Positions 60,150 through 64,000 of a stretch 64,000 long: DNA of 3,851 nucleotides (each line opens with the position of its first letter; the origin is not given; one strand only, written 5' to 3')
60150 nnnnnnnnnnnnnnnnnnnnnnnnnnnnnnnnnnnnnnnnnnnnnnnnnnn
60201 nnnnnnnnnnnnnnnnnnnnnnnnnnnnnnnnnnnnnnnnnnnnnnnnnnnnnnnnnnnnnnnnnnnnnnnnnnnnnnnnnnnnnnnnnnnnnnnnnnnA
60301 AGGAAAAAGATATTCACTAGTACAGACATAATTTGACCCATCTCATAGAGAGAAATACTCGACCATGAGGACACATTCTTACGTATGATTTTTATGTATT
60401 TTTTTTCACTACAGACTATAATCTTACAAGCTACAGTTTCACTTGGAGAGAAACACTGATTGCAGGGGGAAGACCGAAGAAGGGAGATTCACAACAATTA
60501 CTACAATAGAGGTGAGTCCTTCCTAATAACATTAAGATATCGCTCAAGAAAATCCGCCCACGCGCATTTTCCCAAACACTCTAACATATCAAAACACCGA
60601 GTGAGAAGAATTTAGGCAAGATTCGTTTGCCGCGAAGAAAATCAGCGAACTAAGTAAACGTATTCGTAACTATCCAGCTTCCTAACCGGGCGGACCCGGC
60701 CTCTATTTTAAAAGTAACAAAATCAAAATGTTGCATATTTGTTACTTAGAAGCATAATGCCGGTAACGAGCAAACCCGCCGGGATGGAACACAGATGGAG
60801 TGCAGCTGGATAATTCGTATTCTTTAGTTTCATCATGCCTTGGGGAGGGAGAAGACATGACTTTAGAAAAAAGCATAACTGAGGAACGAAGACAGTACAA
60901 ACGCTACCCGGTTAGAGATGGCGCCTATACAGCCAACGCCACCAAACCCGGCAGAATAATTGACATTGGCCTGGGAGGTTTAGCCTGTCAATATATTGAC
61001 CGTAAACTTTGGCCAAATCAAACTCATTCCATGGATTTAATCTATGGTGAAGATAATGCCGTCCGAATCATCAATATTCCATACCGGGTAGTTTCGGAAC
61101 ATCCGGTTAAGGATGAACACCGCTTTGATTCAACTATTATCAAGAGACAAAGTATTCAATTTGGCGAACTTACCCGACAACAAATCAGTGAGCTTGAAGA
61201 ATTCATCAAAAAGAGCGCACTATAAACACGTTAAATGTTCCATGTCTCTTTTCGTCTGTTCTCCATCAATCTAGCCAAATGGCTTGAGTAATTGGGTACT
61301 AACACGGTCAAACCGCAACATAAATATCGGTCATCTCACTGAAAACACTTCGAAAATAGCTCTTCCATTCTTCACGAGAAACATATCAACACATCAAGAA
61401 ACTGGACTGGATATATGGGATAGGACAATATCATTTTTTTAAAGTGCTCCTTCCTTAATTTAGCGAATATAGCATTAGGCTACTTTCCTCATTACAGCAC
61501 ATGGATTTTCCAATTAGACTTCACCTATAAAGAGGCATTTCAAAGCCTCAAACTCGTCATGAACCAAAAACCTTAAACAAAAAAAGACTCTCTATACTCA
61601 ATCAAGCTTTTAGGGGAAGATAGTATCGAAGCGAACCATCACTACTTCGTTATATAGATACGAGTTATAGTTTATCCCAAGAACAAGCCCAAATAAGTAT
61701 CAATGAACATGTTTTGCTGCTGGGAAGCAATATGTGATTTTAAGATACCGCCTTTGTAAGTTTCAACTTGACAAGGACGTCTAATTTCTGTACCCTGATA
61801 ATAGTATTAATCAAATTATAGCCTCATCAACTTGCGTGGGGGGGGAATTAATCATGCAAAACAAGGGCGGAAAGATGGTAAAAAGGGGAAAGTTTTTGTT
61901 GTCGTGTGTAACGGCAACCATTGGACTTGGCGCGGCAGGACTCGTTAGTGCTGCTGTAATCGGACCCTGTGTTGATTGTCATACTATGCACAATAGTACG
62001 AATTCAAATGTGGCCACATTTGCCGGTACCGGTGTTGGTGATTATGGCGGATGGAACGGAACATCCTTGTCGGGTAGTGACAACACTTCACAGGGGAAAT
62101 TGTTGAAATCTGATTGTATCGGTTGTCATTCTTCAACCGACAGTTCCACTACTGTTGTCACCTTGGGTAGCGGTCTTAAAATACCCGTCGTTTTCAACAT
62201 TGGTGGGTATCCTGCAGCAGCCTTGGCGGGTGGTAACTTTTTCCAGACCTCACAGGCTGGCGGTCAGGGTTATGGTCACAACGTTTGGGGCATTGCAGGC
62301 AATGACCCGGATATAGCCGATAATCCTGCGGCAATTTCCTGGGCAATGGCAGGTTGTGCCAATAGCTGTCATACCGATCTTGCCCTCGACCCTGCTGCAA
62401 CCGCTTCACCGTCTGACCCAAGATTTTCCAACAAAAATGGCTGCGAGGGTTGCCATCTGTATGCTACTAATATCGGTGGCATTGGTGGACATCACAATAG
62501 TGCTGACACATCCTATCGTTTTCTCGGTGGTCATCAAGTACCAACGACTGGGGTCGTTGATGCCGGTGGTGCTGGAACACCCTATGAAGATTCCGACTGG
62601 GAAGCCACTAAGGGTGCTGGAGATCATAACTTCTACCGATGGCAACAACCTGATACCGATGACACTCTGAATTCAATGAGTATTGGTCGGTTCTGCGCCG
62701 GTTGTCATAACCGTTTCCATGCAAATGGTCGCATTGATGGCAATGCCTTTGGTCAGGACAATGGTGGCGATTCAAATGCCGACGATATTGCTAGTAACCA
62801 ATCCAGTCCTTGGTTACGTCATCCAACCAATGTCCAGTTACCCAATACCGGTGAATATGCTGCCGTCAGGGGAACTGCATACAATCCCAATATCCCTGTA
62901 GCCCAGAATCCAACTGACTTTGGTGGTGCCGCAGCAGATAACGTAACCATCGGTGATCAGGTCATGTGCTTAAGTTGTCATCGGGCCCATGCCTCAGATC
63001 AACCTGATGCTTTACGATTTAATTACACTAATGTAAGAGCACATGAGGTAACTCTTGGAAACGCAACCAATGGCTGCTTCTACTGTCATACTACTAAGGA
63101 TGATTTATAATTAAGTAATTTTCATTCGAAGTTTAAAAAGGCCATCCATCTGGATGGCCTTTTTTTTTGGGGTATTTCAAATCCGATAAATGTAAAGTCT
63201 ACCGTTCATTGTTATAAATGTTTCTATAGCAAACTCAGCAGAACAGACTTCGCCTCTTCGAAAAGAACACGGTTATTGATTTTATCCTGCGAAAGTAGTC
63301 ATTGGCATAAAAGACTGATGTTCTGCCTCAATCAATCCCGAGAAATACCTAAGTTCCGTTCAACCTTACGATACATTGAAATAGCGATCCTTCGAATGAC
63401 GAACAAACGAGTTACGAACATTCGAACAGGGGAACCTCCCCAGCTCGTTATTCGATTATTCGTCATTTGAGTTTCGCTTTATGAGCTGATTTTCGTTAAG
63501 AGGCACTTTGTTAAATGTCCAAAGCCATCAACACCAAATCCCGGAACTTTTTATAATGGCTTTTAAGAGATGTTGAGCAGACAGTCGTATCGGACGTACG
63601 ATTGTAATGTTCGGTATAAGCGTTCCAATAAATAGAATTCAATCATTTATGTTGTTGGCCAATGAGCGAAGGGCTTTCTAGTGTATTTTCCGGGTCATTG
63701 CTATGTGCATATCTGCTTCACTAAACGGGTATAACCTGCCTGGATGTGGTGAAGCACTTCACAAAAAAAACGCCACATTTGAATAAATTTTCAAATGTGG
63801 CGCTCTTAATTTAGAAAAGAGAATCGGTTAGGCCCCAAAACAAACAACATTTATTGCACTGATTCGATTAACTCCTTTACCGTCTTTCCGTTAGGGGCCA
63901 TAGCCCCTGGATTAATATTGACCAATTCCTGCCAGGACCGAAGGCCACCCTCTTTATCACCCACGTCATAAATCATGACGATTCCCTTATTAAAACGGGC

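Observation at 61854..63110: OmcS-family cytochrome retaining the inter-subunit histidine motif: candidate cytochrome nanowire subunit outside Geobacter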

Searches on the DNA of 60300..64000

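Call 61: search_rna_families(source=window, start=60300, end=64000, threshold=evalue, max_evalue=1)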
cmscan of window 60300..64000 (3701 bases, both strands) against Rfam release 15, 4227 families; matches with E-value up to 1: 5.
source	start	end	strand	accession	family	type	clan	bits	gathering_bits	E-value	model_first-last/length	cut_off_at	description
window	63102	63167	+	RF01859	Phe_leader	Cis-reg; leader;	-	33.2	55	0.0068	1-125/125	no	Phenylalanine leader peptide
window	63129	63180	-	RF02066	STnc320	Gene; sRNA;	-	27.5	50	0.034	1-55/55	no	Salmonella enterica sRNA STnc320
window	63015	63164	+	RF02607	AbsR25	Gene; sRNA;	-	26.1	47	0.15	1-164/164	no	Acinetobacter sRNA 25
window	63132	63210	-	RF01859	Phe_leader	Cis-reg; leader;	-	25.1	55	0.4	1-125/125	no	Phenylalanine leader peptide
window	63098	63175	+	RF00519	suhB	Gene; sRNA;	CL00108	21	41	0.39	1-77/77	no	Makes More Granules Regulator RNA (mmgR)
